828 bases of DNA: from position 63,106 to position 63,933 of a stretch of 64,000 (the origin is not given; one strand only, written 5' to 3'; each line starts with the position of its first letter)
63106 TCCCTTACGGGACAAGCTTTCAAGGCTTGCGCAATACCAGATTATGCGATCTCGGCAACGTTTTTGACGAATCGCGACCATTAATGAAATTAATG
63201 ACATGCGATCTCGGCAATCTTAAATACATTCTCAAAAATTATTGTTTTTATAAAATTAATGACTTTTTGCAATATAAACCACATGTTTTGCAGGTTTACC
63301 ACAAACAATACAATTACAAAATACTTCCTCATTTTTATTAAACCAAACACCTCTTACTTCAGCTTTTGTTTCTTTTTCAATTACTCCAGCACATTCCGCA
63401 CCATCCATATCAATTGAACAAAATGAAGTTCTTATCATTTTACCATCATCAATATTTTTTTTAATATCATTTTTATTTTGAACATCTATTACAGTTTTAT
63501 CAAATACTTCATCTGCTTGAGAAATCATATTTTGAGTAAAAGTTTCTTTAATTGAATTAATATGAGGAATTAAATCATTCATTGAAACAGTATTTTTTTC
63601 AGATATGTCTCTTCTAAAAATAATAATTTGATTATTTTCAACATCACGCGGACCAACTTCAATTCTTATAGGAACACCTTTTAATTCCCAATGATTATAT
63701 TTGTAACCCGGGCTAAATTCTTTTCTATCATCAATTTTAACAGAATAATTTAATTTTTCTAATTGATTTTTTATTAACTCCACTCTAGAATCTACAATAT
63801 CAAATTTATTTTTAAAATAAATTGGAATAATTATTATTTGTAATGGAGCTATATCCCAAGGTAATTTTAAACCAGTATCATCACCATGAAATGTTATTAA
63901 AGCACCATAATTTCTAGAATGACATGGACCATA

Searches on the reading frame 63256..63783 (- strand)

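Call 75: search_protein_families(library=pfam, proteins=[window:63256-63783:-], max_evalue=0.001)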
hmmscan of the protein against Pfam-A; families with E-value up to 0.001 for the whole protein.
window:63256-63783:- (175 aa): 2 families
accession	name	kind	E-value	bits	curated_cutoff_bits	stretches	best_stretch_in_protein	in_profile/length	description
PF03129.25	HGTP_anticodon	-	6e-16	58.8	21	1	4-75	21-91/94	Anticodon binding domain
PF09180.16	ProRS-C_1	-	2.2e-12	47.4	31.5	1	106-174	3-70/71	Prolyl-tRNA synthetase, C-terminal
